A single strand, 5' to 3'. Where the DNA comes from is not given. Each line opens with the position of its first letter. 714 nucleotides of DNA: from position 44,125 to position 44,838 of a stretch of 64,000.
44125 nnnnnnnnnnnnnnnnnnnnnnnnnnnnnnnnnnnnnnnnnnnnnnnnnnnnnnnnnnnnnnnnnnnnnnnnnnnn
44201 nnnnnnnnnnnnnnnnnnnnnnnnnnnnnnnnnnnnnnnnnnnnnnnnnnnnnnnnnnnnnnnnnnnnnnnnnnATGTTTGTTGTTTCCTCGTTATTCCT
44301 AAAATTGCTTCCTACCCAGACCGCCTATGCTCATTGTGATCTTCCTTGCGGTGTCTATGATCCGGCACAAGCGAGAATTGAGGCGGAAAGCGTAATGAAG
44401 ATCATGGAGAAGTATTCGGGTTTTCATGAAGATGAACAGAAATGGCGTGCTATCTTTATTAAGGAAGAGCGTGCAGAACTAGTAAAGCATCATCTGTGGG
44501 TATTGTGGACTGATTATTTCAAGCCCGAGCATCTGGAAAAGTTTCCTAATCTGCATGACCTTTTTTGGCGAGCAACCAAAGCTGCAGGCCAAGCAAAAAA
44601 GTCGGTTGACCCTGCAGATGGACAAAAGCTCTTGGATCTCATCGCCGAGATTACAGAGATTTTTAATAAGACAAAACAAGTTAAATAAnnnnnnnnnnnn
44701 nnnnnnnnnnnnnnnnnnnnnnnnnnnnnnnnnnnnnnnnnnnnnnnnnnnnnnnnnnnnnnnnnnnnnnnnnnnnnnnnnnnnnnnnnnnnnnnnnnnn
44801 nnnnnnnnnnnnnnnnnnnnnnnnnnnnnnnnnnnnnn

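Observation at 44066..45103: Nickel SOD with dedicated maturation protease, preceded by an unusually GC-rich hairpin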

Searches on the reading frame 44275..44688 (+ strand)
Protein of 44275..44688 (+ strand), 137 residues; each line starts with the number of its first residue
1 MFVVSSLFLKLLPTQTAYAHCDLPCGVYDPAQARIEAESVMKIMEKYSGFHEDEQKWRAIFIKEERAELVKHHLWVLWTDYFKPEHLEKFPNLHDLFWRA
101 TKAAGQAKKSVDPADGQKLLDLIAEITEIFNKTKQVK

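Call 6: search_protein_families(library=pfam, proteins=[window:44275-44688:+], max_evalue=0.01)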
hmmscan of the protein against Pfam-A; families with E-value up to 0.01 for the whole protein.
window:44275-44688:+ (137 aa): 1 family
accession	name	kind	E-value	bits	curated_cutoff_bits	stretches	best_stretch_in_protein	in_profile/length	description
PF09055.16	Sod_Ni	-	9.1e-45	152.7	25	1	16-134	2-127/127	Nickel-containing superoxide dismutase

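Call 16: find_encoding_contigs(protein=window:44275-44688:+, flank=3000, max_places=10)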
Protein window:44275-44688:+ (137 aa): no gene with exactly this product is on record in the collection.

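Call 17: find_homologous_proteins(query=window:44275-44688:+)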
Query window:44275-44688:+ (137 aa): 8000 proteins with E <= 0.001 among 8000 candidates; the best 120 are listed.
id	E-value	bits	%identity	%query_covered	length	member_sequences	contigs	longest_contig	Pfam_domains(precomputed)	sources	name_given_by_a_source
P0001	1.2e-87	309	100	100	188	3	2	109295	PF09055.17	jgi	-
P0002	5.0e-82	291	93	100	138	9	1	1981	PF09055.17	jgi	jgi:nickel superoxide dismutase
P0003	5.1e-81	287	91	100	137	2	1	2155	PF09055.17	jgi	jgi:nickel superoxide dismutase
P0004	3.8e-78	278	89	99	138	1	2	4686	PF09055.17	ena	-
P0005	9.0e-77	274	89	96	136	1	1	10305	PF09055.17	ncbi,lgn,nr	ncbi:MAG TPA: superoxide dismutase, Ni [Patescibacteria group bacterium]|nr:superoxide dismutase, Ni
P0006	9.5e-76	270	89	96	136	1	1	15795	PF09055.17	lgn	-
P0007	1.9e-75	269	86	100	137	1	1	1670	PF09055.17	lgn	-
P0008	4.8e-75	268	86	100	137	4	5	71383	PF09055.17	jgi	jgi:nickel superoxide dismutase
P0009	8.9e-75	267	84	100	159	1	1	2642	PF09055.17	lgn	-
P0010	1.3e-74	267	87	95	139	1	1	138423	PF09055.17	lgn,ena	-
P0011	1.8e-74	266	85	100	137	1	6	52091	PF09055.17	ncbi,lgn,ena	-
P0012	2.2e-74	266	85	98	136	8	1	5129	PF09055.17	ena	-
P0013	2.4e-74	266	86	96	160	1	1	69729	PF09055.17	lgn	-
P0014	8.9e-74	264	84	96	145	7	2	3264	PF09055.17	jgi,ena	-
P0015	1.3e-73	264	86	94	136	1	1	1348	PF09055.17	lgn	-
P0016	1.5e-73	263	86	96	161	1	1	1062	PF09055.17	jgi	jgi:nickel superoxide dismutase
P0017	1.5e-73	263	82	99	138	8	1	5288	PF09055.17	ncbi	ncbi:MAG: superoxide dismutase, Ni [Candidatus Levyibacteriota bacterium]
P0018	2.9e-73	262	86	96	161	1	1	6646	PF09055.17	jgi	jgi:nickel superoxide dismutase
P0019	3.2e-73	262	88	94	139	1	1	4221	PF09055.17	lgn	-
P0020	3.6e-73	262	85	98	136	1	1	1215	PF09055.17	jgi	-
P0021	4.1e-73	262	85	95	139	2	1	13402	PF09055.17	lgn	-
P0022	5.2e-73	262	84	99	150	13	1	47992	PF09055.17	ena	-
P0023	5.9e-73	261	88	95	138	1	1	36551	PF09055.17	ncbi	-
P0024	8.8e-73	261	83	99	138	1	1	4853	PF09055.17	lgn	-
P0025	9.0e-73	261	82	100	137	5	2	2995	PF09055.17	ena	-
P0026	1.0e-72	261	85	96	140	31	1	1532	PF09055.17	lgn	-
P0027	1.4e-72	260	85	96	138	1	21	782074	PF09055.17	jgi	jgi:nickel superoxide dismutase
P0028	2.6e-72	259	87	94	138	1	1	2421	PF09055.17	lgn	-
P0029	3.6e-72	259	85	96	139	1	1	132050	PF09055.17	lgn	-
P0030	4.1e-72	259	82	99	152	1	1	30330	PF09055.17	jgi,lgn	-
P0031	4.3e-72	259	85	94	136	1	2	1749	PF09055.17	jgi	jgi:nickel superoxide dismutase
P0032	5.8e-72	258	87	91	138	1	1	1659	PF09055.17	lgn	-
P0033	5.8e-72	258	83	100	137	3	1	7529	PF09055.17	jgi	jgi:nickel superoxide dismutase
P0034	5.9e-72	258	85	96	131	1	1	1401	PF09055.17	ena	-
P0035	6.8e-72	258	86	94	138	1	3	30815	PF09055.17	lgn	-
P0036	9.9e-72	257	87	93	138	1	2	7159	PF09055.17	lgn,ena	-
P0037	1.1e-71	257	83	100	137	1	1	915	PF09055.17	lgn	-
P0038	1.2e-71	257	84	96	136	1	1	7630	PF09055.17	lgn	-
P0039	1.2e-71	257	86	94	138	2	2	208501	PF09055.17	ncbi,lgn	-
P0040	1.3e-71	257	81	100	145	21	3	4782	PF09055.17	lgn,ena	-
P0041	1.5e-71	257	81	99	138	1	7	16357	PF09055.17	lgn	-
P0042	2.0e-71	256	81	98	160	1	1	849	PF09055.17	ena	-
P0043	2.1e-71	256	83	99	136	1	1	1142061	PF09055.17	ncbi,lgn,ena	-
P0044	2.6e-71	256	86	96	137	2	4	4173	PF09055.17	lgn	-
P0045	3.3e-71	256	85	98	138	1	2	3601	PF09055.17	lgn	-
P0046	3.4e-71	256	86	93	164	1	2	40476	PF09055.17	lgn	-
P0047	3.6e-71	256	84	96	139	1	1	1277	PF09055.17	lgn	-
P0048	3.9e-71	255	81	98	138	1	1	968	PF09055.17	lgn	-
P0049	4.1e-71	255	81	100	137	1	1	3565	PF09055.17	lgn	-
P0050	5.2e-71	255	82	100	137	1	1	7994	PF09055.17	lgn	-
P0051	7.2e-71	255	81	100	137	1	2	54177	PF09055.17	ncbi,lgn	ncbi:MAG: superoxide dismutase, Ni [Candidatus Levyibacteriota bacterium]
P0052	9.9e-71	254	82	98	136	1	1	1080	PF09055.17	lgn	-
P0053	1.1e-70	254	79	100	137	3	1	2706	PF09055.17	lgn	-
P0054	1.9e-70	253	82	96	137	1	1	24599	PF09055.17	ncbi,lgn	-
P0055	3.4e-70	252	82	100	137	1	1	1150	PF09055.17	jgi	jgi:nickel superoxide dismutase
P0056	3.6e-70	252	80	100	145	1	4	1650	PF09055.17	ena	-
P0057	3.7e-70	252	83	91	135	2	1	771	PF09055.17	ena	-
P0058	4.1e-70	252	85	93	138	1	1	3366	PF09055.17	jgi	jgi:nickel superoxide dismutase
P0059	4.2e-70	252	80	99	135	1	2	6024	PF09055.17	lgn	-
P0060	4.4e-70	252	83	96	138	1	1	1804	PF09055.17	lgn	-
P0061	4.9e-70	252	79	100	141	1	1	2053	PF09055.17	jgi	-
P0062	4.9e-70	252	85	95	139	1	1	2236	PF09055.17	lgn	-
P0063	5.5e-70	252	80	99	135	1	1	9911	PF09055.17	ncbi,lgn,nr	ncbi:MAG: superoxide dismutase, Ni [Candidatus Levybacteria bacterium]|nr:superoxide dismutase, Ni [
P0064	6.2e-70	252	84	95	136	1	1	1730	PF09055.17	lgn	-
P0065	6.5e-70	252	80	96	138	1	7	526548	PF09055.17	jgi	jgi:nickel superoxide dismutase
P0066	6.5e-70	252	80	99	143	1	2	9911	PF09055.17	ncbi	-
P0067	6.6e-70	252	81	98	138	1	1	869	PF09055.17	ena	-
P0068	6.8e-70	251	81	98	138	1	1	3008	PF09055.17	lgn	-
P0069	7.0e-70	251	81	100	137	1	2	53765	PF09055.17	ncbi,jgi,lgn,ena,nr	ncbi:MAG TPA: superoxide dismutase, Ni [Candidatus Sulfotelmatobacter sp.]|jgi:nickel superoxide dis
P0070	7.8e-70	251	85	94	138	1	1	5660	PF09055.17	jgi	jgi:nickel superoxide dismutase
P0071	8.7e-70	251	83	96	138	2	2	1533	PF09055.17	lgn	-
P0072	1.3e-69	251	79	99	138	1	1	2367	PF09055.17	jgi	jgi:nickel superoxide dismutase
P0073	1.4e-69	250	81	98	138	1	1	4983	PF09055.17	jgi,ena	-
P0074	1.5e-69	250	84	98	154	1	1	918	PF09055.17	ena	-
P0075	1.5e-69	250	83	96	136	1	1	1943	PF09055.17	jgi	jgi:nickel superoxide dismutase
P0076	1.6e-69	250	80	100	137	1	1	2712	PF09055.17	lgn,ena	-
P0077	1.6e-69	250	80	100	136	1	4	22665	PF09055.17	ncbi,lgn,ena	-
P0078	2.1e-69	250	80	96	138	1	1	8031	PF09055.17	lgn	-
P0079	2.5e-69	250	83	95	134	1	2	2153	PF09055.17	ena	-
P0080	3.0e-69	249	84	94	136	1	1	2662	PF09055.17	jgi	jgi:nickel superoxide dismutase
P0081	3.2e-69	249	82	98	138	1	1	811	PF09055.17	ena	-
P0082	3.5e-69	249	82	95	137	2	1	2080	PF09055.17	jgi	jgi:nickel superoxide dismutase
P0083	5.2e-69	249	88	88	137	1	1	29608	PF09055.17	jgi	jgi:nickel superoxide dismutase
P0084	5.5e-69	249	80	98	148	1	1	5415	PF09055.17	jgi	jgi:nickel superoxide dismutase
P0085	6.6e-69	248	81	98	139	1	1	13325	PF09055.17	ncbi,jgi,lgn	-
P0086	6.7e-69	248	81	96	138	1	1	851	PF09055.17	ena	-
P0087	9.6e-69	248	85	89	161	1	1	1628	PF09055.17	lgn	-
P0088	1.1e-68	248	81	97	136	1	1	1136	PF09055.17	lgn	-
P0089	1.3e-68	247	79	100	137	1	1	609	PF09055.17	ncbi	-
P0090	1.5e-68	247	82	91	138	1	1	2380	PF09055.17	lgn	-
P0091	1.8e-68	247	79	97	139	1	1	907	PF09055.17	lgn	-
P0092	1.9e-68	247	84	93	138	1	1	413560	PF09055.17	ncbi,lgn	-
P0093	1.9e-68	247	84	94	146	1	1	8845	PF09055.17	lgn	-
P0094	2.9e-68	246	83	96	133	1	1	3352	PF09055.17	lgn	-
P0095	3.1e-68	246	83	91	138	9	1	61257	PF09055.17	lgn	-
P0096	3.6e-68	246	81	91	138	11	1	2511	PF09055.17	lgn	-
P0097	3.9e-68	246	80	96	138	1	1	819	PF09055.17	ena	-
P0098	4.0e-68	246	83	96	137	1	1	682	PF09055.17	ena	-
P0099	4.2e-68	246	79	99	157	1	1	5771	PF09055.17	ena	-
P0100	5.3e-68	245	82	96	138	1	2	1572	PF09055.17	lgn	-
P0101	6.1e-68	245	84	93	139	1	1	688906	PF09055.17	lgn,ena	-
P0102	6.2e-68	245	79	97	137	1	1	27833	PF09055.17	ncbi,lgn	-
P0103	7.0e-68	245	78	96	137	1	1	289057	PF09055.17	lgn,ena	-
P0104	7.9e-68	245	78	100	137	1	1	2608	PF09055.17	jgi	jgi:nickel superoxide dismutase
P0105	1.3e-67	244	81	94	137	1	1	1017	PF09055.17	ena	-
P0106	1.3e-67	244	83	94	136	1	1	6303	PF09055.17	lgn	-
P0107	1.4e-67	244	77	100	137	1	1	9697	PF09055.17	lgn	-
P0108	1.4e-67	244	81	95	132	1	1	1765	PF09055.17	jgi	-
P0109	1.7e-67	244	79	98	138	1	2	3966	PF09055.17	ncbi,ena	-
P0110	2.3e-67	243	79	99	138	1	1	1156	PF09055.17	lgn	-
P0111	2.6e-67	243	81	93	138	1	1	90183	PF09055.17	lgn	-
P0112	3.0e-67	243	82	96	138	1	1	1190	PF09055.17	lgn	-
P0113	3.2e-67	243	80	91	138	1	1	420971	PF09055.17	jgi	jgi:nickel superoxide dismutase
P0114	3.4e-67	243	79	99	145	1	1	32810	PF09055.17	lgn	-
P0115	3.5e-67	243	82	96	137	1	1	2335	PF09055.17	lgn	-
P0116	3.6e-67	243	78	99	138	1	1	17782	PF09055.17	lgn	-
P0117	4.2e-67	242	79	99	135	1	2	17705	PF09055.17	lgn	-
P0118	5.1e-67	242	83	93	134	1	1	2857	PF09055.17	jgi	jgi:nickel superoxide dismutase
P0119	6.8e-67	242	82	94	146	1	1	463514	PF09055.17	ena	-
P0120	9.4e-67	241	83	93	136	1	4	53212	PF09055.17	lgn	-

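Call 18: find_related_loci(query=window:44275-44688:+, collection=genome_contigs, flank=3000)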
Query window:44275-44688:+ (137 aa) in genome_contigs; peptide patterns used: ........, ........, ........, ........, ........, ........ (x = any residue, [..] = any of these).
600 stretches matched a pattern (row limit reached: there are more); 574 encode a relative of the query (tblastn E <= 1e-3); the best 80 are kept; 80 distinct loci.
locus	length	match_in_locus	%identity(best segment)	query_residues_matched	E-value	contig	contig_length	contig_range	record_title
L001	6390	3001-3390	88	7-136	2e-76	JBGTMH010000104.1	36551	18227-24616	MAG: Patescibacteria group bacterium isolate JTS-RE358 k141_1032252, whole genome shotgun sequence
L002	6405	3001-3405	83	1-135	2e-75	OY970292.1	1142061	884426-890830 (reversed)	MAG: Candidatus Levybacteria bacterium isolate MFD01916.bin.c.8 genome assembly, chromosome: 1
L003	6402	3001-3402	84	1-134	3e-75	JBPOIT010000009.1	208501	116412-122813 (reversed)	MAG: Candidatus Levyibacteriota bacterium isolate MAG_784 c_000000578650, whole genome shotgun sequence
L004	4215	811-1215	80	1-135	2e-74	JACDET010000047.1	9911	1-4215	MAG: Candidatus Levyibacteriota bacterium isolate MGR_bin367 SD2903_NODE_1052_length_9911_cov_1.237735, whole genome sho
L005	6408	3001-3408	80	1-137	4e-73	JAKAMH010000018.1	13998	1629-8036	MAG: bacterium isolate WY5.bin164 NODE_7311_length_13998_cov_1.175041, whole genome shotgun sequence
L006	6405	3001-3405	77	3-137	7e-70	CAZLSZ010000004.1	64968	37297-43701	MAG TPA_asm: uncultured Gammaproteobacteria bacterium isolate SRP170004_co1_21 genome assembly, contig: NODE_510_length_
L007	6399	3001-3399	80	3-136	6e-69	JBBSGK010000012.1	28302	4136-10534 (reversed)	MAG: Candidatus Levyibacteriota bacterium isolate LS2_sbin.37 LS2_sbin.37_K_145601_L_28302_cov_13.2425, whole genome sho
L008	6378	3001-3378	76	8-134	3e-64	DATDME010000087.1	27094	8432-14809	MAG TPA_asm: Candidatus Saccharimonadia bacterium isolate SMAG_U403 k141_437094, whole genome shotgun sequence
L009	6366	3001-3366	78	12-134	7e-63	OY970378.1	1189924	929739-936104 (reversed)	MAG: Candidatus Parcubacteria bacterium isolate MFD01275.bin.c.8 genome assembly, chromosome: 1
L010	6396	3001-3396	71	3-134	2e-62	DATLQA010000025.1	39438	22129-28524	MAG TPA_asm: Actinomycetota bacterium isolate SMAG_U13866 k141_226906, whole genome shotgun sequence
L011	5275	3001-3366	74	13-134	8e-63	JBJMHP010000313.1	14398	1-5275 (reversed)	MAG: Actinomycetes bacterium isolate 12C18O_24h_100_P14_coass_bin_16 k141_1178406, whole genome shotgun sequence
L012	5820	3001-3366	75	13-134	3e-62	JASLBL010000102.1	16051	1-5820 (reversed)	MAG: Actinomycetes bacterium isolate CMU.bins.340 k141_20685858, whole genome shotgun sequence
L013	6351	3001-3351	79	18-135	8e-62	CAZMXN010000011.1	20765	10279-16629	MAG TPA_asm: uncultured Candidatus Saccharibacteria bacterium isolate SRP144015_co1_122 genome assembly, contig: NODE_12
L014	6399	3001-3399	72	2-134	2e-61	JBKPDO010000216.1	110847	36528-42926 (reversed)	MAG: bacterium isolate GB_EKS_MAG_00022 GB_EKS_000000535816, whole genome shotgun sequence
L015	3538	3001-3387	73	6-135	1e-61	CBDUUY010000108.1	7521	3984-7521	MAG TPA_asm: uncultured bacterium isolate SRR22302361_binner23_Refined_96 genome assembly, contig: ERZ25748748.7302, who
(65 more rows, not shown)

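Call 20: find_encoding_contigs(protein=P0001, flank=2000, max_places=4)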
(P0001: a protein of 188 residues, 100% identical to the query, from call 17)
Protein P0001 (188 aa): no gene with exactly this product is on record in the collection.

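Call 21: find_encoding_contigs(protein=P0002, flank=2000, max_places=4)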
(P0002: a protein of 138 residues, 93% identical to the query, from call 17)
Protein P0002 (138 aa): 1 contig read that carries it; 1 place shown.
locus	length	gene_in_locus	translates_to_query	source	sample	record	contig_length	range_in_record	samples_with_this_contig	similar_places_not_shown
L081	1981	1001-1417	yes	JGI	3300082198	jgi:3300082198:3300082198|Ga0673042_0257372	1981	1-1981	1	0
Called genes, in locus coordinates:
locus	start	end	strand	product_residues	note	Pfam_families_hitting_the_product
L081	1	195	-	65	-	?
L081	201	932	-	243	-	-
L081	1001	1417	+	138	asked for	PF09055:Sod_Ni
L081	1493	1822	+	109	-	PF10502:Peptidase_S26, PF00717:Peptidase_S24, PF10502:Peptidase_S26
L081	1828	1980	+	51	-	?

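Call 22: find_encoding_contigs(protein=P0003, flank=2000, max_places=4)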
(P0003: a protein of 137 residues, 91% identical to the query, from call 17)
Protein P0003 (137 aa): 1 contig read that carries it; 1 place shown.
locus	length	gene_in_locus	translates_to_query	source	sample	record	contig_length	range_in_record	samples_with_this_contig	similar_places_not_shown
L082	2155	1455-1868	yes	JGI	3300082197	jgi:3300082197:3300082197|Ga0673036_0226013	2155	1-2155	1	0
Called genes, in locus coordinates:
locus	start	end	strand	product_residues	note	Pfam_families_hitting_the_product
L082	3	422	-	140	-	?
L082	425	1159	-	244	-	-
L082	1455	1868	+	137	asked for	PF09055:Sod_Ni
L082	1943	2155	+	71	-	?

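Call 23: find_encoding_contigs(protein=P0004, flank=2000, max_places=4)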
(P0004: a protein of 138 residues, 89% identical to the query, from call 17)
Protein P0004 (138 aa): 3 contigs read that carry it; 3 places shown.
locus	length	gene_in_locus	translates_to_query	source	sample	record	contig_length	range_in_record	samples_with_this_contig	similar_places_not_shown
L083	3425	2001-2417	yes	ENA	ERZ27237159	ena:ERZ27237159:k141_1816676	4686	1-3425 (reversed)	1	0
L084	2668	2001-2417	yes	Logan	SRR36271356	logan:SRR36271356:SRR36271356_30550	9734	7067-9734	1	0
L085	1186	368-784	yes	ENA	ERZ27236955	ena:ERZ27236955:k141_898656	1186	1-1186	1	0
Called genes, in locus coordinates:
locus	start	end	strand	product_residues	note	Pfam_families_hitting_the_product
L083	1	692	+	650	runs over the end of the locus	?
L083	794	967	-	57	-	-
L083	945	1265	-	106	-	PF00293:NUDIX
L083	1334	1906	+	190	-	PF00075:RNase_H, PF13456:RVT_3 (weak)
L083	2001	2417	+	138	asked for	PF09055:Sod_Ni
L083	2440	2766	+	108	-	PF00717:Peptidase_S24, PF10502:Peptidase_S26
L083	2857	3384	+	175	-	PF08123:DOT1 (faint)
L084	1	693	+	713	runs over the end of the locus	PF13191:AAA_16 (weak), PF23569:NBD_SMAX1, PF00004:AAA, PF17871:AAA_lid_9, PF00004:AAA, PF07724:AAA_2, PF07728:AAA_5, PF10431:ClpB_D2-small, +5 more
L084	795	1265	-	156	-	PF00293:NUDIX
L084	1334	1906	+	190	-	PF00075:RNase_H, PF13456:RVT_3 (weak)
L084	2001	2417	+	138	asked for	PF09055:Sod_Ni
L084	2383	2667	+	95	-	?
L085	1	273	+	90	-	?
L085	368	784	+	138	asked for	PF09055:Sod_Ni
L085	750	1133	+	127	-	PF00717:Peptidase_S24, PF10502:Peptidase_S26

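Call 51: search_solved_structures(query=window:44275-44688:+, show_alignments=1)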
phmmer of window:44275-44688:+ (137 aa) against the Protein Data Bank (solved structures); distinct sequences matched with E-value up to 0.001: 6.
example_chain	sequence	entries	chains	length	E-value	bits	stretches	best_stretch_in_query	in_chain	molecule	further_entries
1t6i_A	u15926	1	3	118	1.4e-41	145.1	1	20-135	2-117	Superoxide dismutase [Ni]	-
1t6q_A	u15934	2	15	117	2.4e-41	144.4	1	20-135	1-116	Superoxide dismutase [Ni]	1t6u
1q0d_A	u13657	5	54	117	5.9e-41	143.1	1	20-135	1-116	Superoxide dismutase [Ni]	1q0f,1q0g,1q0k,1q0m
3g4x_A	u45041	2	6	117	8.8e-41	142.5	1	20-135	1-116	Superoxide dismutase [Ni]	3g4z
4ncq_A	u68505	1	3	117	2e-40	141.4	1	21-135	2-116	Superoxide dismutase [Ni]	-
3g50_A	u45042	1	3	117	3.2e-40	140.7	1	20-135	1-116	Superoxide dismutase [Ni]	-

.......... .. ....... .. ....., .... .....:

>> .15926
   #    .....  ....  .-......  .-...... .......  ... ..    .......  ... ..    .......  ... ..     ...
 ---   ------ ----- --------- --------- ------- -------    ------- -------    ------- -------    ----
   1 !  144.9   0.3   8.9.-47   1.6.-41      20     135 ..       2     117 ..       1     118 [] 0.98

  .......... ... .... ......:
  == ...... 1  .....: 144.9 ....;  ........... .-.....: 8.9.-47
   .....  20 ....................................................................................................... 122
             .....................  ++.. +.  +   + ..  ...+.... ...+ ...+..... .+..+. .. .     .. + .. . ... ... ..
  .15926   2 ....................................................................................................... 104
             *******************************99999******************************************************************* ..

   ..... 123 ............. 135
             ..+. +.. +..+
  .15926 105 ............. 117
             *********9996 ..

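Call 92: search_protein_families(library=ncbifam, proteins=[window:44275-44688:+], max_evalue=0.001)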
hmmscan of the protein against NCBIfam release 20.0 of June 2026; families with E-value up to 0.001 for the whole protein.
window:44275-44688:+ (137 aa): 1 family
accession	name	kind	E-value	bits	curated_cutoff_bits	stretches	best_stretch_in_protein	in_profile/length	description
TIGR02753.1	sodN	equivalog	3.2e-47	160.4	90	1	6-135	7-144/145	superoxide dismutase, Ni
